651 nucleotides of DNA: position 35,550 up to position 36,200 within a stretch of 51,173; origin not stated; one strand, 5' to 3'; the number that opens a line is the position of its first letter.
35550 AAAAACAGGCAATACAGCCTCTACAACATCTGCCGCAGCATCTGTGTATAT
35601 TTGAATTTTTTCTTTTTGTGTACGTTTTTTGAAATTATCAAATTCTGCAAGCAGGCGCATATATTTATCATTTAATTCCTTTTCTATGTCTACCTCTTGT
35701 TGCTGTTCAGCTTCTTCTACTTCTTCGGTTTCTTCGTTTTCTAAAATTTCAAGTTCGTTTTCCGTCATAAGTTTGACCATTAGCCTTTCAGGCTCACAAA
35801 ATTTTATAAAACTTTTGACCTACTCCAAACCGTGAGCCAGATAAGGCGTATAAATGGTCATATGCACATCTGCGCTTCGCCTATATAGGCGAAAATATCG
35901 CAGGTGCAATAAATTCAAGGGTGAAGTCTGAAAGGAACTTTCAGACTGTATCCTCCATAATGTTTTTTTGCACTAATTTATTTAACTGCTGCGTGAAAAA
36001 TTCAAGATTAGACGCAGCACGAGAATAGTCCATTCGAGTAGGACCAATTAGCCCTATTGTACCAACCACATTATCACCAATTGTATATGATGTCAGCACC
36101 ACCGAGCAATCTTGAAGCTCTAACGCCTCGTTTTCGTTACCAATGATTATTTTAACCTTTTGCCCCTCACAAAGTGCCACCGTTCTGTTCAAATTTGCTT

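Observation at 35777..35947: Repeated, covarying structured RNA leader in an unusually long hrcA-grpE spacer (copy B): candidate thermosensor, processing or stability element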

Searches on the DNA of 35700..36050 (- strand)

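Call 8: search_rna_families(source=window, start=35700, end=36050, threshold=evalue, max_evalue=10, show_alignments=3)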
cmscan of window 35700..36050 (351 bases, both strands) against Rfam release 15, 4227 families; matches with E-value up to 10: 3.
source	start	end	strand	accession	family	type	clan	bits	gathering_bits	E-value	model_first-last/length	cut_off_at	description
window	35717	35774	-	RF00150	SNORD42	Gene; snRNA; snoRNA; CD-box;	-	16.2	39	7.5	1-68/68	no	Small nucleolar RNA SNORD42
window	35822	35953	+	RF00077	SraB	Gene; sRNA;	-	15.1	130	1.1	1-169/169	no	SraB RNA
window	35715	35755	+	RF02143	HYMAI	Gene; lncRNA;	-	12.1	80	3.3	201-241/241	no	Hydatidiform mole associated and imprinted conserved region 1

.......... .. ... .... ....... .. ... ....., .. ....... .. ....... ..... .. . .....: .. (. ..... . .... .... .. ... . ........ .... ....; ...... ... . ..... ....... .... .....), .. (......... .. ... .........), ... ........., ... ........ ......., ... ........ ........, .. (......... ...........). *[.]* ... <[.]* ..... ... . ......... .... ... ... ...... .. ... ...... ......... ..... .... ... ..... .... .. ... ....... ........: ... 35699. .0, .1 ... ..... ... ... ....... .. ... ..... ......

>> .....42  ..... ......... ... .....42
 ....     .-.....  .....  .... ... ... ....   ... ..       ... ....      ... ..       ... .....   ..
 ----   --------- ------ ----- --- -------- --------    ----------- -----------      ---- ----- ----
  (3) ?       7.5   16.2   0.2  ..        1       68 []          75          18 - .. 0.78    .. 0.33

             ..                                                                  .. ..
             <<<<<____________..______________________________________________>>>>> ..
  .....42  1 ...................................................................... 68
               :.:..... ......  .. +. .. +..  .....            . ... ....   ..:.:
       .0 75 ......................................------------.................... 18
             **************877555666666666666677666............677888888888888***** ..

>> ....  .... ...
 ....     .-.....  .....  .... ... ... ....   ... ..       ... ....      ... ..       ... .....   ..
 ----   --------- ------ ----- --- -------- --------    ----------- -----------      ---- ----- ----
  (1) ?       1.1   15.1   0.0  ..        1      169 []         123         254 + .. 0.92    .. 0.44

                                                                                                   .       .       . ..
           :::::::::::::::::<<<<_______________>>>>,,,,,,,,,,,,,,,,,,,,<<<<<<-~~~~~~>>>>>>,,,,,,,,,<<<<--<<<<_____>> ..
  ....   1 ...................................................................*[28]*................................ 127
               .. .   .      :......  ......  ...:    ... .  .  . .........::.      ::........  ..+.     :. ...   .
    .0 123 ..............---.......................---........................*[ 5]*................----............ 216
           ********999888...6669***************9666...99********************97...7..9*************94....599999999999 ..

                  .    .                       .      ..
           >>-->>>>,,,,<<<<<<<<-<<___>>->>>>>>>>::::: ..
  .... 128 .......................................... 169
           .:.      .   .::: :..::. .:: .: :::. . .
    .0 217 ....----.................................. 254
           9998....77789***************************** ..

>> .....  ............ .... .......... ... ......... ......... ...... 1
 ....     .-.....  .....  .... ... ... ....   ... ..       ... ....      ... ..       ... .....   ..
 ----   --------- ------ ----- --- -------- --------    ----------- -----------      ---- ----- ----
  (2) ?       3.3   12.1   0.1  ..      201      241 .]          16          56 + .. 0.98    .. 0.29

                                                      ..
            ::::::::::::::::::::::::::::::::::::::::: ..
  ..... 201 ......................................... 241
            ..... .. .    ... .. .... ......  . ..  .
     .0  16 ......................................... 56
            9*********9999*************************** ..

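Call 35: build_rna_model(alignment_id=A4, structure=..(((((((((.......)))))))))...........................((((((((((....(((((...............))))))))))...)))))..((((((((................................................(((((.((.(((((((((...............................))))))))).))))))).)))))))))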
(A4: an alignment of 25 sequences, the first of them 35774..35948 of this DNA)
Model R1 built from alignment A4 (25 sequences, 239 columns); structure: as given.
model positions 172; base pairs 48; branch points 2; effective number of sequences 1.32; information 0.589 bits per position. Calibrated on 0.2 Mb of random sequence (short: E-values are rough).
structure used (alignment columns):
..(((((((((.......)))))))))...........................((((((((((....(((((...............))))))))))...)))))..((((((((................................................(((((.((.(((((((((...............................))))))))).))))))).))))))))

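Call 37: search_with_rna_model(model_id=R1, sources=[window, L001, L002, L003, L012, L013, L014, L015, L016, L017, L018, L019, L020, L021, L022, L023, L024, L025, L026, L027, L028, L029, L030, L031, L032, L033], max_evalue=1)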
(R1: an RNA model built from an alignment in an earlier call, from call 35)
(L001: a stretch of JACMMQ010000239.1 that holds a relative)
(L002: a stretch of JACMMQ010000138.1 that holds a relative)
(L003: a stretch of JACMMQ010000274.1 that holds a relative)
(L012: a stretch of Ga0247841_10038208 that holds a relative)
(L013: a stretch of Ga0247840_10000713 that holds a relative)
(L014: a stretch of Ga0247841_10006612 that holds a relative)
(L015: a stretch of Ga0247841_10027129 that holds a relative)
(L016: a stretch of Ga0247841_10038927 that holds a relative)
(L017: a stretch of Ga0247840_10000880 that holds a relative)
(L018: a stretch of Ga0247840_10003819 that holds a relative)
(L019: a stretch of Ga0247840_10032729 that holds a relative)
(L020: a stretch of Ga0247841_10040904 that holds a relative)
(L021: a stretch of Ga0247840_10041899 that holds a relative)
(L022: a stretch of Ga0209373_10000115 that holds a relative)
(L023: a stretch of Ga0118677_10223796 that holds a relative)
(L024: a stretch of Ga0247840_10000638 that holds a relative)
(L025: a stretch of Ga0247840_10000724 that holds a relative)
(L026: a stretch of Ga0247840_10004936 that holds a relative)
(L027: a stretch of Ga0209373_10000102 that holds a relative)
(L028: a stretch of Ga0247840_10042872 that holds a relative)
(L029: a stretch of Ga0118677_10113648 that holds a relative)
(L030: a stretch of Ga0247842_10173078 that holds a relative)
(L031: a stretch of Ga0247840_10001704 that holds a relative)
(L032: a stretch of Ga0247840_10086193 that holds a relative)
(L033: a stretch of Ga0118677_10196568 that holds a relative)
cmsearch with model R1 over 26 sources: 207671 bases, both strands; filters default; matches with E-value up to 1: 66.
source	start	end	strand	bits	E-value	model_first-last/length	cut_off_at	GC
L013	7283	7454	-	204.7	9.5e-48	1-172/172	no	0.41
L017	7168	7339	-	204.3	1.2e-47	1-172/172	no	0.4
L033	482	653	-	202.8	2.9e-47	1-172/172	no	0.4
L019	2964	3135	+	202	4.5e-47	1-172/172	no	0.4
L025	4537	4751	+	197.5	5.7e-46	1-172/172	no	0.43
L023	803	973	-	197.2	6.6e-46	1-172/172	no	0.37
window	35774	35948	-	195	2.3e-45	1-172/172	no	0.41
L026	3498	3711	+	193.8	4.5e-45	1-172/172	no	0.41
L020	1947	2118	+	193.1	6.5e-45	1-172/172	no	0.38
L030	254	425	+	191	2.2e-44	1-172/172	no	0.42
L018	4549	4763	-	190.5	2.8e-44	1-172/172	no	0.43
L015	5043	5256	-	188.6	8.6e-44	1-172/172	no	0.42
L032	1393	1606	+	188.6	8.6e-44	1-172/172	no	0.42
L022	11363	11537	+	187.8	1.3e-43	1-172/172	no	0.41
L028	1211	1427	-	179.7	1.3e-41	1-172/172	no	0.42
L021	3063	3279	-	178.6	2.3e-41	1-172/172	no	0.43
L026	5474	5689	+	178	3.3e-41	1-172/172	no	0.45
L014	7152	7366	-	174.1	2.9e-40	1-172/172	no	0.45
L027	4805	4979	+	170.7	2e-39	1-172/172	no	0.39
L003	366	543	-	161.4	3.8e-37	1-172/172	no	0.42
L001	1275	1452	-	158.9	1.5e-36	1-172/172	no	0.41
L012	298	486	+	154.6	1.7e-35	1-172/172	no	0.4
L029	1538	1724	-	152.2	6.4e-35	1-172/172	no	0.4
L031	3303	3535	+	150.8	1.5e-34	1-172/172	no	0.42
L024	9485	9674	+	148.7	4.6e-34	1-172/172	no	0.41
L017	5423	5606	-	145.3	3.3e-33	1-172/172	no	0.39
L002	2082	2259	+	143.7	7.9e-33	1-172/172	no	0.39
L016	1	123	+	78.3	7.7e-17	92-172/172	5'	0.44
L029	1494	1621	+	29.5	6.2e-05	1-172/172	no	0.38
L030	339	475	-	28.9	8.7e-05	1-172/172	no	0.32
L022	11451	11600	-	26.9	0.00027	1-172/172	no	0.41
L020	2032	2147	-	26.7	0.00031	1-172/172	no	0.37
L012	402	525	-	26.3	0.00039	1-172/172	no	0.35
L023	759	889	+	25.4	0.00062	1-172/172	no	0.33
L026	5335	5498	-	25.2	0.0007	1-172/172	no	0.35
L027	4894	5031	-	25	0.00078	1-172/172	no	0.41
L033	410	568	+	24.7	0.00096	1-172/172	no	0.4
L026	3369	3522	-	24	0.0014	1-172/172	no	0.27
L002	2173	2318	-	23.2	0.0022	1-172/172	no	0.35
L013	7226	7369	+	22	0.0042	1-172/172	no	0.38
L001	1227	1361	+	22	0.0044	1-172/172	no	0.37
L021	3255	3357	+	21.3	0.0062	1-172/172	no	0.31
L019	3049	3165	-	21.1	0.007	1-172/172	no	0.37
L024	9589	9720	-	20.9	0.008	1-172/172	no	0.32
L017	7106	7254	+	20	0.013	1-172/172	no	0.36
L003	322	452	+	19.8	0.015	1-172/172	no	0.37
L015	4979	5125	+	19.8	0.015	1-172/172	no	0.35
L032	1524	1670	-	19.8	0.015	1-172/172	no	0.35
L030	182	278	-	19.7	0.016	1-172/172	no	0.35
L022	11233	11387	-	19.5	0.018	1-172/172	no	0.35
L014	7342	7410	+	19.2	0.021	1-172/172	no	0.3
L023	949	1129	+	18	0.04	1-172/172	no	0.41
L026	544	690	-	17.8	0.045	1-172/172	no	0.33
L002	1941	2110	-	17.2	0.063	1-172/172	no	0.31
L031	3453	3575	-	16.9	0.075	1-172/172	no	0.35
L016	50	114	-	16.7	0.087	99-163/172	no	0.4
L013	7430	7504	+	16.4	0.098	1-172/172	no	0.31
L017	5359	5508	+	15.2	0.2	1-172/172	no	0.35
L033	629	692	+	14.4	0.31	1-172/172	no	0.23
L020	1922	1971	-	14.3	0.33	1-172/172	no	0.18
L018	4558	4622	+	14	0.4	99-163/172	no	0.42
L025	4678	4742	-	13.2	0.6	99-163/172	no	0.42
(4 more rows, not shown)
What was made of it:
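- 35774..35948 (-): Element copy B (B-type, short form), inserted between the grpE SD and the grpE start codon. Covariance model R1 scores 195 bits over its full length (call 37).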

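Call 59: search_with_rna_model(model_id=R1, sources=[L034, L035, L036, L037, L038, L039], max_evalue=0.01)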
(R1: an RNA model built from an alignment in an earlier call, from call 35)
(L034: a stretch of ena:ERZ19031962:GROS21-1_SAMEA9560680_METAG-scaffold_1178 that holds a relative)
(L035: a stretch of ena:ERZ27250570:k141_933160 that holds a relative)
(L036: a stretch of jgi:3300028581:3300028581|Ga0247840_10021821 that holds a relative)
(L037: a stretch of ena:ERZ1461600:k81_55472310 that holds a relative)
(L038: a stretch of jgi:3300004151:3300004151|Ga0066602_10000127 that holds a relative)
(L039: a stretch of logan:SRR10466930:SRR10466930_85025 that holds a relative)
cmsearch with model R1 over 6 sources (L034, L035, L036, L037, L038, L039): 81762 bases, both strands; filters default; matches with E-value up to 0.01: 3.
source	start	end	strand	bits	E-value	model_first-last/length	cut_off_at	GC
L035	872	1043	-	193.1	2.6e-45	1-172/172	no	0.38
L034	1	55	+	48.9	4.6e-10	118-172/172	5'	0.35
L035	843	958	+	26.7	0.00012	1-172/172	no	0.37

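Call 70: search_dna_similar(query=window:35765-35950:-, collection=plasmids, mode=distant, max_evalue=0.001, max_rows=10)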
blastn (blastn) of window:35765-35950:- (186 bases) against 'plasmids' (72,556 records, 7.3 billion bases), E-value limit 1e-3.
No match.

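Call 85: search_with_rna_model(model_id=R1, sources=[L040], max_evalue=0.01)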
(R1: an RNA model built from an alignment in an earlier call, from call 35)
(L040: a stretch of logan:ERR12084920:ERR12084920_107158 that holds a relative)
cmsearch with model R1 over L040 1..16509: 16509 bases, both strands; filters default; matches with E-value up to 0.01: 0.
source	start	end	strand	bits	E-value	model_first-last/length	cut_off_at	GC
